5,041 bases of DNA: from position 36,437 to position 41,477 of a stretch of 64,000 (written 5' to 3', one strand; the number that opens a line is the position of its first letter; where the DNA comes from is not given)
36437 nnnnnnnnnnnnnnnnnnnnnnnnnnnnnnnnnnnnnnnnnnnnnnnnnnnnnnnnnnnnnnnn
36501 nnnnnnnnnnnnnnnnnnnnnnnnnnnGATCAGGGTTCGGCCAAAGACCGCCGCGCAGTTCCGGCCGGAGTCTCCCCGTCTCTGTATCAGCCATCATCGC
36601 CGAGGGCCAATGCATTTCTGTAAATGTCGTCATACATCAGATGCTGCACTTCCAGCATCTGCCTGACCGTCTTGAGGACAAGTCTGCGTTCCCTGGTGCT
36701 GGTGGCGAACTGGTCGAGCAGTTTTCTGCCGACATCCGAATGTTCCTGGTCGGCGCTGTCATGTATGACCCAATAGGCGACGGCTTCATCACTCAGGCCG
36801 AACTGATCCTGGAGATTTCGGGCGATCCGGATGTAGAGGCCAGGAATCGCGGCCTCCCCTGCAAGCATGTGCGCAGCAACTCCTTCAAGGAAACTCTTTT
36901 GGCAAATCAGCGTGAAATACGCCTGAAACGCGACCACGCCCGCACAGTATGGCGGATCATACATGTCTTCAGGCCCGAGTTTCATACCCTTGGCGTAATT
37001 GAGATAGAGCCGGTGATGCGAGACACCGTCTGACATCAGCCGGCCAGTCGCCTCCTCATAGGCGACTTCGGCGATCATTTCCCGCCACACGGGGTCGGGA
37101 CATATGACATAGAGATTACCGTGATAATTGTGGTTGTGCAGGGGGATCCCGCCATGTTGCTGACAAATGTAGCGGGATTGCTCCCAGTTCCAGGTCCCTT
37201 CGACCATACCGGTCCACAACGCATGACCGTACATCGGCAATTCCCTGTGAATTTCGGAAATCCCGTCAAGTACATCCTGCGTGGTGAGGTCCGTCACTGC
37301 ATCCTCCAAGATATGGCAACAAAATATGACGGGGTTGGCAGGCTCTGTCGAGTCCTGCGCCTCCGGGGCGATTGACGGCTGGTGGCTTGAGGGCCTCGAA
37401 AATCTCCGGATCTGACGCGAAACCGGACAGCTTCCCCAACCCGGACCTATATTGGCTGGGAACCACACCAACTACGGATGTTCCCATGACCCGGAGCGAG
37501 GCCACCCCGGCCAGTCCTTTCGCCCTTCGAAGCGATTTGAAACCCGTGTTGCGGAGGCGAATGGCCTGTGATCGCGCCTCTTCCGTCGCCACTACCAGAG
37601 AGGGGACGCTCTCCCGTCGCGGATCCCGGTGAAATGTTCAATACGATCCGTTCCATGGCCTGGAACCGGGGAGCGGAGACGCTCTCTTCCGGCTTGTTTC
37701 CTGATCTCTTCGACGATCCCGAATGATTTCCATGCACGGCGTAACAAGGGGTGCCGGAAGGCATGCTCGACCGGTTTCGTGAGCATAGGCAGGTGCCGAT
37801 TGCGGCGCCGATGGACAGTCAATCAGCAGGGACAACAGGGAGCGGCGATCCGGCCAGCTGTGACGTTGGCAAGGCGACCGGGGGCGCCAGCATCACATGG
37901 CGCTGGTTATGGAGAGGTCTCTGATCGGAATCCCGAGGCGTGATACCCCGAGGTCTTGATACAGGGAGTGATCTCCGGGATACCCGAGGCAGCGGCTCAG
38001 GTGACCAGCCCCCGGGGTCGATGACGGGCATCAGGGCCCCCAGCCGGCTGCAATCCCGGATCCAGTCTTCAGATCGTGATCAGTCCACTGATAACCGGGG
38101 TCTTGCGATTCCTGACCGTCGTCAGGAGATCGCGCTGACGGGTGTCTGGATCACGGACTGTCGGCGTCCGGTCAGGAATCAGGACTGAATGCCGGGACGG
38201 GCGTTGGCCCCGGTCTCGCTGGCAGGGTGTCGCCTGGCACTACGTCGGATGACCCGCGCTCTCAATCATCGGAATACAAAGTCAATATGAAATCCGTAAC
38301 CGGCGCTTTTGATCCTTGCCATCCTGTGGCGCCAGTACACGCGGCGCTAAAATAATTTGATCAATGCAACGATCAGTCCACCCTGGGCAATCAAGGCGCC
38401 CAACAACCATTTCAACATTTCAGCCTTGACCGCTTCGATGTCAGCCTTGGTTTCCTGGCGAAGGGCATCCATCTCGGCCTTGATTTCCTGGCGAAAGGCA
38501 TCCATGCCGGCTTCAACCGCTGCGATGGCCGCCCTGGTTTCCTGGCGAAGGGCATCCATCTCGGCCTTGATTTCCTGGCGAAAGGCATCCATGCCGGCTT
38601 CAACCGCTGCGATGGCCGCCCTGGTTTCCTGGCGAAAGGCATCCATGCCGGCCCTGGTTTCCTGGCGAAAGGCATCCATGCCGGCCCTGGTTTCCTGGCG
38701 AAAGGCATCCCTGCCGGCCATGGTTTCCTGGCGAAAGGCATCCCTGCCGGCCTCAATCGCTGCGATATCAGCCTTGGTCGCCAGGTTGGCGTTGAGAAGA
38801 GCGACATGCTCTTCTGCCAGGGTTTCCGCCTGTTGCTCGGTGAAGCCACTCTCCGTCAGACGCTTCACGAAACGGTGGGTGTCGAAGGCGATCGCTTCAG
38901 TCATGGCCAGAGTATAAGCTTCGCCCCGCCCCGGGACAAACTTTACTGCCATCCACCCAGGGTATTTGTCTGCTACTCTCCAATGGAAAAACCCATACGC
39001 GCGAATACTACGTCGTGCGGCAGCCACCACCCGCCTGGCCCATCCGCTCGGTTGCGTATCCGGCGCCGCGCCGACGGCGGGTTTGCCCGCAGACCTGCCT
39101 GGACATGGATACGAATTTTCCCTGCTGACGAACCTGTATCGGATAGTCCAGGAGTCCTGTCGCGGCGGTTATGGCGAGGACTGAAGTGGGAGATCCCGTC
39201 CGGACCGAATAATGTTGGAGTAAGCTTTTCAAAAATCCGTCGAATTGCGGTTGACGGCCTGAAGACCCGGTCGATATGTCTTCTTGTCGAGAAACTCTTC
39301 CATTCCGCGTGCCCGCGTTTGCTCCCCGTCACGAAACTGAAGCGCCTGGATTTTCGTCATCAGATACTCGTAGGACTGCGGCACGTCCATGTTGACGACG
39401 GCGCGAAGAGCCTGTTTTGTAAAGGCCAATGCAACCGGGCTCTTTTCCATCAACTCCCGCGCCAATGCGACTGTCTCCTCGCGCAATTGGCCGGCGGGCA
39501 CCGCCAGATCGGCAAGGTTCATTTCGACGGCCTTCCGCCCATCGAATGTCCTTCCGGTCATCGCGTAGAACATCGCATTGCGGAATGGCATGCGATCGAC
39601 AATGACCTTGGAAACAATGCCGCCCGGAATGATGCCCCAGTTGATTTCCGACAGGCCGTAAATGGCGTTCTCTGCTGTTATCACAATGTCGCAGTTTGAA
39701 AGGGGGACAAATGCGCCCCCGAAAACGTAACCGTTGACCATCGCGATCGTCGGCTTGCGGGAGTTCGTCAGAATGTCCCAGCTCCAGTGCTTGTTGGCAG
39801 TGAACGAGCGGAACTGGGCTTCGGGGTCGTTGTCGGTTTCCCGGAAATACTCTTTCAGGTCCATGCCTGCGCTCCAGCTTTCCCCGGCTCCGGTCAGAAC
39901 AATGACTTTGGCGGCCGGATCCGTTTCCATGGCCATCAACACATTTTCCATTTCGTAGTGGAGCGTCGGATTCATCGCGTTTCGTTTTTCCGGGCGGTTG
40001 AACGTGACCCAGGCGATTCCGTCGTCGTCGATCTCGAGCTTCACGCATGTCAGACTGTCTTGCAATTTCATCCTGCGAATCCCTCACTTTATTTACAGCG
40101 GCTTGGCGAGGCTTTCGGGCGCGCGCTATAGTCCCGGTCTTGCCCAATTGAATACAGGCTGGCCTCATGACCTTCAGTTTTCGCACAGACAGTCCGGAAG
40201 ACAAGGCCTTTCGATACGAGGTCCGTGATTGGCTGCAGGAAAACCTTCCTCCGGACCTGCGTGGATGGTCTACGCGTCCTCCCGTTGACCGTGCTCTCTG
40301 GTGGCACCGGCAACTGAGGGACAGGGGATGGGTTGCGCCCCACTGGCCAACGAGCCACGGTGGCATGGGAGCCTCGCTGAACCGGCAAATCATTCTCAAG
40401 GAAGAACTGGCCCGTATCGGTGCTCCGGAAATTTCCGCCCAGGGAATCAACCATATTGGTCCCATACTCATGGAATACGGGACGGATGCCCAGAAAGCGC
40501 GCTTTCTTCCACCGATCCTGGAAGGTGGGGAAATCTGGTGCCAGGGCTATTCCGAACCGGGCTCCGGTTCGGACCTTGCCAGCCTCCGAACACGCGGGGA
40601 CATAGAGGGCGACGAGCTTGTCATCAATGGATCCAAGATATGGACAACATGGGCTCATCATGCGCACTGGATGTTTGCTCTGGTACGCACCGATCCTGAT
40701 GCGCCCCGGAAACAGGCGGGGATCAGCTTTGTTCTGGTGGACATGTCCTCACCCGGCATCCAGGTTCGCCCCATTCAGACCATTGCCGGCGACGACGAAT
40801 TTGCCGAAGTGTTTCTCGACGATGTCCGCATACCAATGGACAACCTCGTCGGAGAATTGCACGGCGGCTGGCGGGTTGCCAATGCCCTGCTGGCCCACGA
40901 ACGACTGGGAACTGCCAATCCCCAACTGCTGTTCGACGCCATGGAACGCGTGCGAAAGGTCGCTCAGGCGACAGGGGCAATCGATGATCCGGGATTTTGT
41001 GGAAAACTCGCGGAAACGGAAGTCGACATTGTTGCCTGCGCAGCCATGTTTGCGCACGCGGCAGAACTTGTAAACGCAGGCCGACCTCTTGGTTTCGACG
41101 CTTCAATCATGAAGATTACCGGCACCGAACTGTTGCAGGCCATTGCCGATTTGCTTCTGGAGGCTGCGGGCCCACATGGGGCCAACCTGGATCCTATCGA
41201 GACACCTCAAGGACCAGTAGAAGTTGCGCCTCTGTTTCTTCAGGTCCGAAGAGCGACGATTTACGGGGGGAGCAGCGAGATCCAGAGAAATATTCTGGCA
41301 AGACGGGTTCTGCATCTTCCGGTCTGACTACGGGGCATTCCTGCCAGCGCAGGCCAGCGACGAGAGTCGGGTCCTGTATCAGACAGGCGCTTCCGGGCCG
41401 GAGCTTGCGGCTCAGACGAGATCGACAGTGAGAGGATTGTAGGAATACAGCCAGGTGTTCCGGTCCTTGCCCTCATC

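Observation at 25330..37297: Catabolic cluster joining a TRAP importer, a CoxMSL-type Mo-hydroxylase, an amidohydrolase-2 decarboxylase, a CMD-family protein, a heme-oxygenase-like protein and a split TPP decarboxylase; no regulator gene is present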

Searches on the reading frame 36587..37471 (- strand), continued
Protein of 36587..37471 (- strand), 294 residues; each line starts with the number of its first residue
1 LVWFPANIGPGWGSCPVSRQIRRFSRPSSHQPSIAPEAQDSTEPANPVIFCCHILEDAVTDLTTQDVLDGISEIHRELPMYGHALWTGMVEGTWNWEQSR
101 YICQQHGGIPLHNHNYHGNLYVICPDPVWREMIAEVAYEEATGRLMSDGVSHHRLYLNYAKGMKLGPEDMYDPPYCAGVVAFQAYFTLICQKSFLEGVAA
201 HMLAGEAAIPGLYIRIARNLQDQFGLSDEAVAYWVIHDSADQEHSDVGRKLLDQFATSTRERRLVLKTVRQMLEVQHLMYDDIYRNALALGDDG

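Call 70: search_solved_structures(query=A1, max_evalue=0.01, show_alignments=2)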
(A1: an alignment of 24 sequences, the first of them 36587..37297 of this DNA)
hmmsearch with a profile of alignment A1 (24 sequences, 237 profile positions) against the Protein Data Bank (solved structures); distinct sequences matched with E-value up to 0.01: 4.
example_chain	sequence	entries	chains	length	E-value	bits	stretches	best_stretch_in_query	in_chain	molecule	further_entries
9pj4_A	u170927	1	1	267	1.3e-13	54.4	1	3-227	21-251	4-aminobenzoate synthase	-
1rcw_A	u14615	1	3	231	8.2e-11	45.2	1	7-214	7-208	CT610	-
8va9_A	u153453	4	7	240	1.2e-10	44.7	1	7-213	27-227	4-aminobenzoate synthase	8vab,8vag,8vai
3dde_A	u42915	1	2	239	2.6e-07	33.7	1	150-232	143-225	TENA/THI-4 protein, Domain of Unknown Function with a Heme Oxygenase-like Fold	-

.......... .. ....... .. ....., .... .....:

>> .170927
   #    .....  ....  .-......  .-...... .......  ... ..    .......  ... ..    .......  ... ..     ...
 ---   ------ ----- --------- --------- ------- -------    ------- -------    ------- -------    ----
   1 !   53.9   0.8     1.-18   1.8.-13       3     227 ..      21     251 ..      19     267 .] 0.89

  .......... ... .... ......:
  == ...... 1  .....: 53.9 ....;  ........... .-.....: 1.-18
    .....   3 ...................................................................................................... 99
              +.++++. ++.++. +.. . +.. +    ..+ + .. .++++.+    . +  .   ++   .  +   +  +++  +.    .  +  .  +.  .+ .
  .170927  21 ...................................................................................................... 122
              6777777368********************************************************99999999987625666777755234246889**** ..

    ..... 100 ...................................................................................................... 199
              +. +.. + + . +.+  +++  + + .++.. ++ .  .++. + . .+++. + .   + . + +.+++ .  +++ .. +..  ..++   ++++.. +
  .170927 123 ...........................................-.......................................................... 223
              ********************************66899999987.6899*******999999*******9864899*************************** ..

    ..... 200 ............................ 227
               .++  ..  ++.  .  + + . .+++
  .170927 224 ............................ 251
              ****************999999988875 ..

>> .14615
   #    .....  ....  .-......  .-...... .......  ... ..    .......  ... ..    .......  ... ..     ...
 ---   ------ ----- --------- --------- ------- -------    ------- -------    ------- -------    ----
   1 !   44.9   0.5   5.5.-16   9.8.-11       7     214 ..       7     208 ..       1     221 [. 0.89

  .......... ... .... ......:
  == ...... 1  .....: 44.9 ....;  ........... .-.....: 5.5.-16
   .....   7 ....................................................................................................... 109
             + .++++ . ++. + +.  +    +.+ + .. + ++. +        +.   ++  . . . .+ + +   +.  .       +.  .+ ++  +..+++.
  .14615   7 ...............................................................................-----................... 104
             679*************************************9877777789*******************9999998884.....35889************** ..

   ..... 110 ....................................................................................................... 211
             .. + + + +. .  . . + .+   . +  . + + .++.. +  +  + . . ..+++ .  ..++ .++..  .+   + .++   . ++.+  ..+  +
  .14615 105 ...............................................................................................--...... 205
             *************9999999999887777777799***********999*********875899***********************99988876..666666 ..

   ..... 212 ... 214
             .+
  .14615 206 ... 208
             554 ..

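Call 71: search_protein_families(library=ncbifam, proteins=[L149:8746-9459:-, L149:5888-8206:+, L149:17091-17624:-, L149:17678-18754:+, L149:18816-19418:-], max_evalue=0.00001)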
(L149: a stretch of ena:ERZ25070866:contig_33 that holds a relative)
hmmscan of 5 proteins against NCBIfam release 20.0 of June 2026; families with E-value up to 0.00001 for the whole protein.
L149:8746-9459:- (237 aa): 3 families
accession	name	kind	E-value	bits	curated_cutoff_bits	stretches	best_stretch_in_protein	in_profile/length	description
NF050097.1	BiurAmidohydBiuH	equivalog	5.3e-14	52.2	370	1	51-210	48-207/221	biuret amidohydrolase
NF008517.0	PRK11440.1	equivalog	3.4e-13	49.9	195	1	22-218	6-185/188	hydrolase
TIGR03614.1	RutB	equivalog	5e-11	42.6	377.95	1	22-219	13-217/226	pyrimidine utilization protein B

L149:5888-8206:+ (772 aa): 13 families
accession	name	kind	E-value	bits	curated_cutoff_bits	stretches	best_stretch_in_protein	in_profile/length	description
NF041018.1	glyceraldDH_alpha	equivalog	1.9e-172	575.4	790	1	3-759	2-740/741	glyceraldehyde dehydrogenase subunit alpha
NF040766.1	CODH_aero_grp5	exception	1.8e-163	545.7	950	1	3-762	4-784/785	aerobic carbon-monoxide dehydrogenase large subunit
TIGR02416.1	CO_dehy_Mo_lg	equivalog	4.6e-127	425.2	991.15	1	12-760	1-768/770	aerobic carbon-monoxide dehydrogenase large subunit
NF043082.1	XdhA_XDHase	equivalog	3e-102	343.1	780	1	4-764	1-753/758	xanthine dehydrogenase subunit XdhA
TIGR03194.1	4hydrxCoA_A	equivalog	3.7e-99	333.2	994.55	1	8-763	1-746/746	4-hydroxybenzoyl-CoA reductase subunit alpha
NF007426.0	PRK09970.1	equivalog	4e-96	322.8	916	1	3-764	5-756/761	xanthine dehydrogenase molybdenum-binding subunit XdhA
TIGR03196.1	pucD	equivalog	1.4e-69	235.4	783.65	1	4-759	3-754/763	xanthine dehydrogenase subunit D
NF045668.1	pterin_aldehy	equivalog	1.9e-68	231.4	1100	1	82-763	265-904/905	molybdopterin-dependent aldehyde oxidoreductase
TIGR02965.1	xanthine_xdhB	equivalog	1.3e-63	215.4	849.5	1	46-759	50-750/758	xanthine dehydrogenase molybdopterin binding subunit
TIGR03311.1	Se_dep_XDH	equivalog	7.2e-57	193.1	830.45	2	4-552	162-679/848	selenium-dependent xanthine dehydrogenase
TIGR03313.1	Se_sel_red_Mo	hypoth_equivalog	3.5e-52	177.2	1101.9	1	156-758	361-944/951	molybdopterin-dependent oxidoreductase Mo/Fe-S-binding subunit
NF041671.1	peri_hyde_PaoC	equivalog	3.4e-49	167.9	1180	1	3-743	17-714/735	aldehyde oxidoreductase molybdenum-binding subunit PaoC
TIGR02969.1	mam_aldehyde_ox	subfamily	3.5e-33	114.2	1912.3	1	4-742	576-1279/1330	aldehyde oxidase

L149:17091-17624:- (177 aa): 1 family
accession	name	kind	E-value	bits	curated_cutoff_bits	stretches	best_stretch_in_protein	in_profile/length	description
NF053654.1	GroundWater_YciW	equivalog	1.7e-14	54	310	1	1-157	1-157/179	YciW-related (seleno)protein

L149:17678-18754:+ (358 aa): 21 families
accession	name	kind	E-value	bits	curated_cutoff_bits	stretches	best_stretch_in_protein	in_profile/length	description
NF009714.1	PRK13243.1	equivalog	1.8e-54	185.3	455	1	67-349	36-305/332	glyoxylate reductase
NF005069.0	PRK06487.1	equivalog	1.1e-49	169.2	448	1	27-341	4-296/320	2-hydroxyacid dehydrogenase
TIGR01327.1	PGDH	equivalog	5.5e-45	154.1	454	1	61-346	25-290/525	phosphoglycerate dehydrogenase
NF005750.0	PRK07574.1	equivalog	1.5e-38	132.9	329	1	189-336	189-337/386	NAD-dependent formate dehydrogenase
NF011938.0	PRK15409.1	equivalog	4.3e-38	131.1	492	1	71-352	40-309/324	glyoxylate/hydroxypyruvate reductase GhrB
NF006263.0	PRK08410.1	equivalog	1e-37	130.3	389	1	76-343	42-294/311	D-2-hydroxyacid dehydrogenase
NF005387.0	PRK06932.1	equivalog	9.8e-37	126.6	492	1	77-338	45-292/314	2-hydroxyacid dehydrogenase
NF041369.1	Dhydh_Halo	equivalog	1.3e-35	123.1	400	1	189-351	129-289/305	D-2-hydroxyacid dehydrogenase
NF008759.0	PRK11790.1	equivalog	4e-32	111.4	404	1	186-336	146-297/410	phosphoglycerate dehydrogenase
NF000492.1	vanH_gen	exception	2e-30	105.9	540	1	188-315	137-257/312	D-lactate dehydrogenase VanH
NF005027.0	PRK06436.1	equivalog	7.6e-28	97.5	261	1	133-339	84-262/303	2-hydroxyacid dehydrogenase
NF000128.1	vanH-Sc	exception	4.2e-24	85.3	650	1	189-316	158-278/337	D-lactate dehydrogenase VanH-Sc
NF001309.0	PRK00257.1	equivalog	1.3e-23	83.6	434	1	189-337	113-259/379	4-phosphoerythronate dehydrogenase PdxB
NF000371.1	vanH_Agroup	exception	7.4e-23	81.2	700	1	190-313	144-260/322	VanH-A/VanH-Pt family D-lactate dehydrogenase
NF000004.1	vanH-D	exception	3.4e-22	79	550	1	189-316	144-264/323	D-lactate dehydrogenase VanH-D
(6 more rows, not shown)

L149:18816-19418:- (200 aa): 3 families
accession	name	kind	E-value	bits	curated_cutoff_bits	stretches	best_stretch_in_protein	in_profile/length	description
NF000125.1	498180014_fosA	hypoth_equivalog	1.4e-06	28.6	250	0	101-154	63-116/129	Fos family putative thiol transferase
NF050075.1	SMU1112c_YaeR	equivalog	1.8e-06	28.2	140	0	18-46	3-31/125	SMU1112c/YaeR family gloxylase I-like metalloprotein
NF000496.2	Fos_GSH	equivalog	6e-06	26.4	180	0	104-156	66-116/136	fosfomycin resistance glutathione transferase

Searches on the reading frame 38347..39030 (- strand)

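Call 4: search_protein_families(library=pfam, proteins=[window:38347-39030:-])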
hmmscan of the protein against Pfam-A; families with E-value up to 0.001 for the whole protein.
window:38347-39030:- (227 aa): 1 family
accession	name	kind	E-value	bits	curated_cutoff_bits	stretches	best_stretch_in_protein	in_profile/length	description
PF07798.16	CCDC90-like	-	1.8e-17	64.2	33.5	1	49-226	1-174/175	Coiled-coil domain-containing protein 90-like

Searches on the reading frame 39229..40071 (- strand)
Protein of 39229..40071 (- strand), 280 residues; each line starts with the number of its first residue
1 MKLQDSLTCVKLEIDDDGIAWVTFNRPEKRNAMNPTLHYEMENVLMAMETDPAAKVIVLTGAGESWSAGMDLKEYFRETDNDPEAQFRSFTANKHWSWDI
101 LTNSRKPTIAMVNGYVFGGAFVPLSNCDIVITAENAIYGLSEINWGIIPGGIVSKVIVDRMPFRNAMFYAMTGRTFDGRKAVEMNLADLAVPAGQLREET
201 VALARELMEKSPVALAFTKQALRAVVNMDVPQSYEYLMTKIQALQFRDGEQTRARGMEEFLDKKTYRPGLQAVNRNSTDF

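Call 33: search_protein_families(library=pfam, proteins=[window:39229-40071:-])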
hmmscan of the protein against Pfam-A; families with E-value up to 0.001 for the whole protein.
window:39229-40071:- (280 aa): 2 families
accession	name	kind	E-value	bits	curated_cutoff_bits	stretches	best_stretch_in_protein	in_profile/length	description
PF00378.25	ECH_1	-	7.2e-52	176.6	27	1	17-265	4-245/251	Enoyl-CoA hydratase/isomerase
PF16113.10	ECH_2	-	4.7e-30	105.7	27.2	1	20-211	2-193/335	Enoyl-CoA hydratase/isomerase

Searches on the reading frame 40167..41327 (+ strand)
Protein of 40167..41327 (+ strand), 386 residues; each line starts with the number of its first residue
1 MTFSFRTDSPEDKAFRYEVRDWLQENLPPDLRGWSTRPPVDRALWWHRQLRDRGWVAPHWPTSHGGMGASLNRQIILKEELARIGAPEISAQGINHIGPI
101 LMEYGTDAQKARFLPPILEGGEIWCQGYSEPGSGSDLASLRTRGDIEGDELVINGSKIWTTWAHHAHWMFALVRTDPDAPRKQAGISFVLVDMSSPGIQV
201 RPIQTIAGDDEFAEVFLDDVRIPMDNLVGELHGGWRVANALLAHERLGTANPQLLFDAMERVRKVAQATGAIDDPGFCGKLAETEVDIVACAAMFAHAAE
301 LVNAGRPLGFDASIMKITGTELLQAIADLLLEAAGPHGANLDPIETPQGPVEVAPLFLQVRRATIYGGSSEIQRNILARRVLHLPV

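Call 4: search_protein_families(library=pfam, proteins=[window:40167-41327:+])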
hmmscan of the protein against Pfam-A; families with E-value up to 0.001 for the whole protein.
window:40167-41327:+ (386 aa): 4 families
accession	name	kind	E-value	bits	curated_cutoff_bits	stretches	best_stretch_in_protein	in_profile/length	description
PF00441.29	Acyl-CoA_dh_1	-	6.8e-24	85.2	22.4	1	233-382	2-150/150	Acyl-CoA dehydrogenase, C-terminal domain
PF02771.21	Acyl-CoA_dh_N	-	9.2e-20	71.6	22.9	1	9-120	1-112/113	Acyl-CoA dehydrogenase, N-terminal domain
PF02770.24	Acyl-CoA_dh_M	-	2.4e-19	69.7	33.3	1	125-220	1-97/97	Acyl-CoA dehydrogenase, middle domain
PF08028.16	Acyl-CoA_dh_2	-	0.00028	21.6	22.7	1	259-340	23-111/134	Acyl-CoA dehydrogenase, C-terminal domain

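Call 71: search_protein_families(library=ncbifam, proteins=[window:40167-41327:+], max_evalue=0.00001)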
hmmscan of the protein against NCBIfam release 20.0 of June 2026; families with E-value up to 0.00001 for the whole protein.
window:40167-41327:+ (386 aa): 17 families
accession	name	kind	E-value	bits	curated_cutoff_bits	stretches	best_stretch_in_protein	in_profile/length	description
TIGR03204.1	pimC_large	equivalog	1.7e-93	313.6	623.85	1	10-384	6-395/395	pimeloyl-CoA dehydrogenase large subunit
NF042972.1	AcrlCoAredClosAcrC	equivalog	1.9e-35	122.3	640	1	50-382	45-377/378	acryloyl-CoA reductase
NF043006.1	CyhCrbnylCoADH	equivalog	3e-26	92.3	650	1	50-381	44-375/380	cyclohexane-1-carbonyl-CoA dehydrogenase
NF008997.0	PRK12341.1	equivalog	4.7e-23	81.8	537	1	48-250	44-246/382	acyl-CoA dehydrogenase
NF045652.1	ProlPCPDhRedW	equivalog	3.1e-22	78.9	650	1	53-380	43-372/376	L-prolyl-[peptidyl-carrier protein] dehydrogenase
NF045552.1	GlutCoADH_Des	equivalog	7.3e-22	78.1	470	1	9-251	6-249/387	glutaryl-CoA dehydrogenase Acd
NF042439.1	SulpropCoADesulf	equivalog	2.2e-20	72.8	600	1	48-383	31-372/379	3-sulfinopropanoyl-CoA desulfinase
NF053553.1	prodigi_MBC_PigA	equivalog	4.2e-20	72.2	500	1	101-381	100-379/381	prodigiosin MBC biosynthesis dehydrogenase PigA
NF058590.1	AcCoDHFadEBacil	equivalog_domain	1.5e-18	66.7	600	1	46-244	58-255/586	acyl-CoA dehydrogenase FadE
TIGR03207.1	cyc_hxne_CoA_dh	equivalog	1.2e-17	63.7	575.35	1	13-342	6-341/372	cyclohexanecarboxyl-CoA dehydrogenase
NF002885.1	PRK03354.1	equivalog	2e-17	63.3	540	1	47-248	43-241/378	crotonobetainyl-CoA dehydrogenase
NF007000.1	PRK09463.1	subfamily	1.8e-13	49.7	600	1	49-246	81-297/726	acyl-CoA dehydrogenase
NF009586.0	PRK13026.1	subfamily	4.3e-12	45.2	608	1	56-237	123-323/777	acyl-CoA dehydrogenase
NF052270.1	Staph_DH_FadE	equivalog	5.6e-10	38.5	600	1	102-380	118-392/400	acyl-CoA dehydrogenase FadE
TIGR03203.1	pimD_small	equivalog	5.9e-10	38.8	652.7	1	49-241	45-235/378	pimeloyl-CoA dehydrogenase small subunit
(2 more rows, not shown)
